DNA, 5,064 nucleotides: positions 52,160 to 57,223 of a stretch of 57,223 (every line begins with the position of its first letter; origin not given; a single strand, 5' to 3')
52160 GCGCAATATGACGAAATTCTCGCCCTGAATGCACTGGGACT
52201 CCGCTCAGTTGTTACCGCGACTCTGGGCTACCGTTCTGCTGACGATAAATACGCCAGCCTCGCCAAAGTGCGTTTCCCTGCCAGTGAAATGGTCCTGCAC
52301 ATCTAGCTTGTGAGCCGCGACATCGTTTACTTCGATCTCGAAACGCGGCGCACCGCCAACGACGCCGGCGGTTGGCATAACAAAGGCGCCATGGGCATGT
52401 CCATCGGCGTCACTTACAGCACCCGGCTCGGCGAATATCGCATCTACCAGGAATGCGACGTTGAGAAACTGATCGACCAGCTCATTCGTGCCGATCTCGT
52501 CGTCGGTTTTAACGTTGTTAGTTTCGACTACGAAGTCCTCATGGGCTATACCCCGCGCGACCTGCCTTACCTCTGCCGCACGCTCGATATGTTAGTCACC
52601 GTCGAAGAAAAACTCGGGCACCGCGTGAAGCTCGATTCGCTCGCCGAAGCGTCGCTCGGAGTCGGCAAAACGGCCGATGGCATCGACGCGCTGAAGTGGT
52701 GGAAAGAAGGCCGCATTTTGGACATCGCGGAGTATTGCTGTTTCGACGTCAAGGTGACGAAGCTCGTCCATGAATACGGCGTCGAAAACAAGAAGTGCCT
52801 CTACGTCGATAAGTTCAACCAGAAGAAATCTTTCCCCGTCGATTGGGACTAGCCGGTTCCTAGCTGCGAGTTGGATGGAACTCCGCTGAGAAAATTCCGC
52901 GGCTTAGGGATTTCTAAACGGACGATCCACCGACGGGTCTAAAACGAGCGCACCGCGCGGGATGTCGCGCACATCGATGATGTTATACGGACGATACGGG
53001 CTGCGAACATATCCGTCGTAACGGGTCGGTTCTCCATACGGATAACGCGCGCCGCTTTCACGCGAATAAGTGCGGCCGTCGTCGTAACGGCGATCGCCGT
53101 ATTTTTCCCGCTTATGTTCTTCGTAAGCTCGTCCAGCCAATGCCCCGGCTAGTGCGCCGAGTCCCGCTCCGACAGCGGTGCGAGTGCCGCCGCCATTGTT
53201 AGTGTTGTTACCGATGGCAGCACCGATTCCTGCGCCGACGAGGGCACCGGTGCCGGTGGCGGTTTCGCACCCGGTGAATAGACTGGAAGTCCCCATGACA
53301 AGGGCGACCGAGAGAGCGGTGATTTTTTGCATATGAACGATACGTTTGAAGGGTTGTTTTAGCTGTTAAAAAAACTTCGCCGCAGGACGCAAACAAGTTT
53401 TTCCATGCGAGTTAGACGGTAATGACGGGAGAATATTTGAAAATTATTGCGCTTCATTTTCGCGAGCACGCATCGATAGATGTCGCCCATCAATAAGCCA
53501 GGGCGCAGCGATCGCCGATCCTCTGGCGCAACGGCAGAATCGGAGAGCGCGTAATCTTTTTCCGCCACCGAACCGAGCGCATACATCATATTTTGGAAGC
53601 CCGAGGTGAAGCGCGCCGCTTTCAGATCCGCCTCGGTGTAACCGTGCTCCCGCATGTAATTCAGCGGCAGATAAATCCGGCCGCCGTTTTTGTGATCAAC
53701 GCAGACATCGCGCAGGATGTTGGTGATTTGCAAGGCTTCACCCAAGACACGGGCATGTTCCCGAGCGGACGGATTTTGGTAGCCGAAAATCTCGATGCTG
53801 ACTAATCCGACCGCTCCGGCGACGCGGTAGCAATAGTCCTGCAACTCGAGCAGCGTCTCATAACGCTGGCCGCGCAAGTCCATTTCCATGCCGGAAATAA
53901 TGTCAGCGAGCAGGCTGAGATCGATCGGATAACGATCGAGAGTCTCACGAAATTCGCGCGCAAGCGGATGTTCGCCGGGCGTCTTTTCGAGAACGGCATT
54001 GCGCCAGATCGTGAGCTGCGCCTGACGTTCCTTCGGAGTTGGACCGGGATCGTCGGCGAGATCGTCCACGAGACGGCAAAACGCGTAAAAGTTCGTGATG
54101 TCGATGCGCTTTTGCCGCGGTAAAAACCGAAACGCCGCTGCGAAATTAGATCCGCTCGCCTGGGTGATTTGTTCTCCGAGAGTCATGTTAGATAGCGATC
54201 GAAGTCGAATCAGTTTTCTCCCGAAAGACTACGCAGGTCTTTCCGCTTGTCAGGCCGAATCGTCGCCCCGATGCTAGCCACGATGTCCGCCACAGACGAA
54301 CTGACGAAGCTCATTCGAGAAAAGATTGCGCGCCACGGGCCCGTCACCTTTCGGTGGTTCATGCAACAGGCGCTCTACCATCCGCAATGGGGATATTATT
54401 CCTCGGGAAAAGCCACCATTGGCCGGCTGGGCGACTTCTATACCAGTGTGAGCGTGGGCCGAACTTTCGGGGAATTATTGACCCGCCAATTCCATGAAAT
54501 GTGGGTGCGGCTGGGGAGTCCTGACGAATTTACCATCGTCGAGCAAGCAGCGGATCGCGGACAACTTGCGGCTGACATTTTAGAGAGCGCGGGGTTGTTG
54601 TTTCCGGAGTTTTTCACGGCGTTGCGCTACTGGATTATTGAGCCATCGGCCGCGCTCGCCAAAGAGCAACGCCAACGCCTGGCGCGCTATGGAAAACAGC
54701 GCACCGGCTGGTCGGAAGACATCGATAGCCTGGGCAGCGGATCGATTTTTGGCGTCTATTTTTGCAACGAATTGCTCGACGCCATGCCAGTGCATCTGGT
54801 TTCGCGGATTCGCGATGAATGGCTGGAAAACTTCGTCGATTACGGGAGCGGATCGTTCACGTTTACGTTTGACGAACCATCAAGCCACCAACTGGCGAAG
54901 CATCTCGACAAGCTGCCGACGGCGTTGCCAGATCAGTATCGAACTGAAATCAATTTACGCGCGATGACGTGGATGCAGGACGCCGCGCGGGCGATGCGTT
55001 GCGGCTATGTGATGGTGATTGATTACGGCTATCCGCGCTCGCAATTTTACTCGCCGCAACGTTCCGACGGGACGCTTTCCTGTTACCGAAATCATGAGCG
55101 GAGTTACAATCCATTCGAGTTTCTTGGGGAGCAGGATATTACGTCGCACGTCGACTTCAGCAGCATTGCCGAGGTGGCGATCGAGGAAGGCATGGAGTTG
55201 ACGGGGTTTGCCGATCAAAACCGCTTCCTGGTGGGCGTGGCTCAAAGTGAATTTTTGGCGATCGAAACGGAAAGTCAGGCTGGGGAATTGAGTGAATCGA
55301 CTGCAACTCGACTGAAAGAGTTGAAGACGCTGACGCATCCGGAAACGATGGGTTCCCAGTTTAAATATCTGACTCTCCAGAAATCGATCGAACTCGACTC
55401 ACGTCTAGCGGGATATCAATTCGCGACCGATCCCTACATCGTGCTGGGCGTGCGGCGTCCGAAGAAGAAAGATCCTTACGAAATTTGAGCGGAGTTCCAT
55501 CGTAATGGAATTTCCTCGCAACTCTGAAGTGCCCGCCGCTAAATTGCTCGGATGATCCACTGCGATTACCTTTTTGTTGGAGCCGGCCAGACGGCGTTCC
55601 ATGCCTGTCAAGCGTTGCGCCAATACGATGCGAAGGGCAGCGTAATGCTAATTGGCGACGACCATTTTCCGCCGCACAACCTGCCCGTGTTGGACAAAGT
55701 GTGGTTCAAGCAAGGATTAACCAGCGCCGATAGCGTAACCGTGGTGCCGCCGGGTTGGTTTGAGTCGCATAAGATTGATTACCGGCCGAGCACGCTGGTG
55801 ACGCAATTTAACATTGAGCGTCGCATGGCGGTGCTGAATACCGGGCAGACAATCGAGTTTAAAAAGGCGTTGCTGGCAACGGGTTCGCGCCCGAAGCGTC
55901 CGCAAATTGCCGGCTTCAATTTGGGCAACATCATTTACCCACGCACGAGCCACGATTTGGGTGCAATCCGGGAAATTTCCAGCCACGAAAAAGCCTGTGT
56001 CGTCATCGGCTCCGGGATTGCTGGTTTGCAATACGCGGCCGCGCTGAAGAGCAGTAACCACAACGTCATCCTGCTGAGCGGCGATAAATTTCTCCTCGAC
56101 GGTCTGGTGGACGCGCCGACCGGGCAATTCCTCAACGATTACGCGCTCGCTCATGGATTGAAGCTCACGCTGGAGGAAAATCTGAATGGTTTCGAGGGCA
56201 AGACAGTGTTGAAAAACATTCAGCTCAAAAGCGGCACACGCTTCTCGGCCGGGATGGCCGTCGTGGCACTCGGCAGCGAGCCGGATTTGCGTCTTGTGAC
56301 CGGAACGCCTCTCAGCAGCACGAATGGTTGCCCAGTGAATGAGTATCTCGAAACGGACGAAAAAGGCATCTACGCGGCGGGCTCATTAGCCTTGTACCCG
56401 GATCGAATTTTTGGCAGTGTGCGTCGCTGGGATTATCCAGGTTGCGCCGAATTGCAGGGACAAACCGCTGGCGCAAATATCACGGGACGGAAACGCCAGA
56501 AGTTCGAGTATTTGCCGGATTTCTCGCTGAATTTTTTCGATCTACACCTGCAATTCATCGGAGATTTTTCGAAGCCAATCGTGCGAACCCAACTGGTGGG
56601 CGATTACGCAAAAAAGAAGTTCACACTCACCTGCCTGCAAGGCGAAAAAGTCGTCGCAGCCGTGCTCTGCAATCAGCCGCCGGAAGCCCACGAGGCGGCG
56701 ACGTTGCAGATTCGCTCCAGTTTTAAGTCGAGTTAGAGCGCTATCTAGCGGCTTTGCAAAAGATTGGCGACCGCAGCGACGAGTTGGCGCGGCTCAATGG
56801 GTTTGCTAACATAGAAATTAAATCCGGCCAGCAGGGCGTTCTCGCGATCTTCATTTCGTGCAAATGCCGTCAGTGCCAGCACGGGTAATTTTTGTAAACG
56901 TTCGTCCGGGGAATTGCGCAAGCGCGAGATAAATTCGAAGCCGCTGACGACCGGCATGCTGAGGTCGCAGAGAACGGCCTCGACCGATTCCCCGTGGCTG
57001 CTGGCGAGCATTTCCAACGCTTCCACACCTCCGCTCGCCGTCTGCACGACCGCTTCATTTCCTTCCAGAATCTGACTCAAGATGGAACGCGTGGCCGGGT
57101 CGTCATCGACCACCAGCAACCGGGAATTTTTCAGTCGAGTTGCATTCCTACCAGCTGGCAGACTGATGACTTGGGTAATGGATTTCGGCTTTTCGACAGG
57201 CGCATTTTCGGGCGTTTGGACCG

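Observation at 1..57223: A motif of about 20 nt (T-run, YAK, YS-GAGTT, VCA) recurs about once per kb on both strands, inside and between genes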

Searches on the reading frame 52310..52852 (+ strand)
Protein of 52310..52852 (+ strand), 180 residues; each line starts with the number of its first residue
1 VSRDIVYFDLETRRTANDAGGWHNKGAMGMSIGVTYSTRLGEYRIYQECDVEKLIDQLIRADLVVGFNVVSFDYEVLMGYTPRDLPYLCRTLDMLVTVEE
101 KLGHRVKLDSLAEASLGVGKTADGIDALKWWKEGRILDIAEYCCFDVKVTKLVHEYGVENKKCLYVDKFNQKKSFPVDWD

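Call 42: search_protein_families(library=pfam, proteins=[window:52310-52852:+])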
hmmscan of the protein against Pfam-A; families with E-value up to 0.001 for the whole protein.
window:52310-52852:+ (180 aa): 2 families
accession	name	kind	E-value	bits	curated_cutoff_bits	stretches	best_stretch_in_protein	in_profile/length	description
PF13482.12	RNase_H_2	-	1.8e-05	25.1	22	1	6-133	1-133/165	RNase_H superfamily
PF10108.15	DNA_pol_B_exo2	-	0.00041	20.5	24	0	104-153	119-169/213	Predicted 3'-5' exonuclease related to the exonuclease domain of PolB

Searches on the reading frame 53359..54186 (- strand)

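Call 42: search_protein_families(library=pfam, proteins=[window:53359-54186:-])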
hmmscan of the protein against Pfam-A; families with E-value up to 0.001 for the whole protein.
window:53359-54186:- (275 aa): 1 family
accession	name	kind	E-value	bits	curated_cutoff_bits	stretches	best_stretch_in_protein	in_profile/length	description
PF00494.24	SQS_PSY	-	5e-69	233.4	26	1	9-261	2-262/263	Squalene/phytoene synthase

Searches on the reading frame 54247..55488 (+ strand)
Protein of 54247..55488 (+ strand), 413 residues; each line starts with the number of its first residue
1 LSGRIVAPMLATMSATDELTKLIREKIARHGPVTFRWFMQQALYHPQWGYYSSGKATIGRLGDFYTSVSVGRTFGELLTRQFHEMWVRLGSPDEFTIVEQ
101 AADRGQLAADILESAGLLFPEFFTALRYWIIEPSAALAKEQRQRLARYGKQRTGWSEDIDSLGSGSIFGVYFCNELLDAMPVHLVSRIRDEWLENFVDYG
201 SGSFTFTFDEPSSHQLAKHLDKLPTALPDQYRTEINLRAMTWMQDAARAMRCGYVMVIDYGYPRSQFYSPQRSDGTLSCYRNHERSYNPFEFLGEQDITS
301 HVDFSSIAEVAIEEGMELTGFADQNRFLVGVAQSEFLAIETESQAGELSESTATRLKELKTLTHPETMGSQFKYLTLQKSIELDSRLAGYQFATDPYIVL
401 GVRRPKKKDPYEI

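Call 42: search_protein_families(library=pfam, proteins=[window:54247-55488:+])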
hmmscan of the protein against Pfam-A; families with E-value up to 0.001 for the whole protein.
window:54247-55488:+ (413 aa): 1 family
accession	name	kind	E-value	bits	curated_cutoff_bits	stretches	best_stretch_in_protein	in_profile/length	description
PF02636.23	Methyltransf_28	-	6.3e-65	219.5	23.3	1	77-321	1-248/249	Putative S-adenosyl-L-methionine-dependent methyltransferase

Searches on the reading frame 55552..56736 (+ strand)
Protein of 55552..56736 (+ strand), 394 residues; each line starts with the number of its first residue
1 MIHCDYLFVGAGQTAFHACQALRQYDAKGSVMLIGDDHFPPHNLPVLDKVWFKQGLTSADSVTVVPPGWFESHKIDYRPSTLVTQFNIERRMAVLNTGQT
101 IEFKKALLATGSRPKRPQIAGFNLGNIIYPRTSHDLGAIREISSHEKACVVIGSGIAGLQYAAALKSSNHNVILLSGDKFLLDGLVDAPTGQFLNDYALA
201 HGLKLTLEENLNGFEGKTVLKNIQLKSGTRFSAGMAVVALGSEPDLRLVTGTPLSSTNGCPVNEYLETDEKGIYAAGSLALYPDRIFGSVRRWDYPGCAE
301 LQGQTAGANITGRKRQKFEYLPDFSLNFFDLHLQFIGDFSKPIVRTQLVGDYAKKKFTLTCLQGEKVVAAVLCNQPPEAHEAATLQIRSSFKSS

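Call 42: search_protein_families(library=pfam, proteins=[window:55552-56736:+])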
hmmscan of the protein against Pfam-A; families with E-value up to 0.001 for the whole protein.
window:55552-56736:+ (394 aa): 6 families
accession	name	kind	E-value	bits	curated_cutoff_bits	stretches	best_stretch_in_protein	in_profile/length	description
PF07992.20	Pyr_redox_2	-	5.2e-37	128.3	26.1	1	5-282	2-280/291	Pyridine nucleotide-disulphide oxidoreductase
PF00070.33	Pyr_redox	-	6.4e-07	30.2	22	1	150-226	3-80/82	Pyridine nucleotide-disulphide oxidoreductase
PF13450.12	NAD_binding_8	-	0.00036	21.2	21.9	0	151-175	1-25/68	NAD(P)-binding Rossmann-like domain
PF14759.12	Reductase_C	-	0.00056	20.8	25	0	329-381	7-58/85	Reductase C-terminal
PF13738.12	Pyr_redox_3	-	0.00068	19.4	30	0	93-277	115-305/305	Pyridine nucleotide-disulphide oxidoreductase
PF00890.30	FAD_binding_2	-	0.00083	19.1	20.4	0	150-178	3-31/414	FAD binding domain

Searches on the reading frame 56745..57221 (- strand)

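Call 42: search_protein_families(library=pfam, proteins=[window:56745-57221:-])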
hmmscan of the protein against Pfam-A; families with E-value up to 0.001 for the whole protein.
window:56745-57221:- (158 aa): 1 family
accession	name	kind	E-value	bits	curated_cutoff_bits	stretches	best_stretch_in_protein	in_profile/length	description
PF00072.30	Response_reg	-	2.5e-25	89.2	30.2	1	36-151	2-110/111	Response regulator receiver domain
